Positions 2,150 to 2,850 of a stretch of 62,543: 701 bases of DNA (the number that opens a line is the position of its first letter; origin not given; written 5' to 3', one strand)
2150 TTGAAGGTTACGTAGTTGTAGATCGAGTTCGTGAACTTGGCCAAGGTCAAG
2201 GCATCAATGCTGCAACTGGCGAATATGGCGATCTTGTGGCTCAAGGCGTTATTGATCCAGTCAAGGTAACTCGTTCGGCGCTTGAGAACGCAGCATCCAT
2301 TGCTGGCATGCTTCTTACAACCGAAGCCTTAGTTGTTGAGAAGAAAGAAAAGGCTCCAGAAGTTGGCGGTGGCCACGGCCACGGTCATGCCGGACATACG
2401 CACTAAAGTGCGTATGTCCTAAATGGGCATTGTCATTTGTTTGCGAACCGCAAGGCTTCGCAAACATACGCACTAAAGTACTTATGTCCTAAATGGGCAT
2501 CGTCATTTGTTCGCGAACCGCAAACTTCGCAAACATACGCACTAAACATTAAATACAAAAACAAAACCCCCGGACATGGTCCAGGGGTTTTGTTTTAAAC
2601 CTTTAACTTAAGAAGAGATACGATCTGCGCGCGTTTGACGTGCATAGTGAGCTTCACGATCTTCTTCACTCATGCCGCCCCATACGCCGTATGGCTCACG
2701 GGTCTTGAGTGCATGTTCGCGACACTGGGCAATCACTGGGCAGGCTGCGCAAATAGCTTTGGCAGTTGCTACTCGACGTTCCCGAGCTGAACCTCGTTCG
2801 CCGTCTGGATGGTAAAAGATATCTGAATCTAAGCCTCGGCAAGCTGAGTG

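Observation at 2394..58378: Recurrent architecture: gene 3' end, stop codon and hairpin tandemly reiterated downstream of three unrelated housekeeping genes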

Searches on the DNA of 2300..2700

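Call 69: search_rna_families(source=window, start=2300, end=2700, threshold=evalue, max_evalue=10)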
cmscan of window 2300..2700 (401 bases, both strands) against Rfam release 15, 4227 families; matches with E-value up to 10: 19.
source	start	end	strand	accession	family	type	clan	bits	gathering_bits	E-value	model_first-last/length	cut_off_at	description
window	2558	2612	-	RF02495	ohsC_RNA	Gene; antitoxin;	-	36.6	50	0.00044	1-77/77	no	Oppression of Hydrophobic ORF by sRNA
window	2497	2596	+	RF00514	His_leader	Cis-reg; leader;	-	28.9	49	0.0075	1-126/126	no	Histidine operon leader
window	2507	2595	+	RF01416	NrrF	Gene; antisense;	-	27.4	60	0.0015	1-160/160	no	NrrF RNA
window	2506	2596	+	RF02495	ohsC_RNA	Gene; antitoxin;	-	24.1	50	0.18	1-77/77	no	Oppression of Hydrophobic ORF by sRNA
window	2549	2606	-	RF03616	MIR1888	Gene; miRNA;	-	23.6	72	0.027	1-101/101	no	MIR1888 microRNA precursor family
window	2556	2599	-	RF04157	MIR9486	Gene; miRNA;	-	23.1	100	0.022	1-119/119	no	MIR9486 microRNA precursor family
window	2557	2621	-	RF00514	His_leader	Cis-reg; leader;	-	22.6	49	0.14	1-126/126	no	Histidine operon leader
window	2555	2668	-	RF01772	rnk_pseudo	Cis-reg; leader;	-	22.4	55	0.14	1-108/108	no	Pseudomonas rnk leader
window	2548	2610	+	RF02621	BSnc120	Gene; sRNA;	-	21.9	114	0.014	1-88/88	no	Brucella sRNA 120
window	2531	2619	-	RF01770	rimP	Cis-reg; leader;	-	21.6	47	0.31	1-102/102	no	Gammaprotebacteria rimP leader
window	2543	2615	-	RF02621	BSnc120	Gene; sRNA;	-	17.6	114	0.33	1-88/88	no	Brucella sRNA 120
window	2385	2426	+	RF03747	mir-4536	Gene; miRNA;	-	16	76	4.4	1-88/88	no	mir-4536 microRNA precursor family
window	2527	2594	+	RF02057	STnc40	Gene; sRNA;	-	15.7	45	5.3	1-70/70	no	Salmonella enterica sRNA STnc40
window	2561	2605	-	RF01813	rdlD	Gene; antitoxin;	-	15.1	50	2.3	1-66/66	no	rdlD antitoxin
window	2547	2607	-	RF03750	mir-2489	Gene; miRNA;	-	14.5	100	5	1-95/95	no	mir-2489 microRNA precursor family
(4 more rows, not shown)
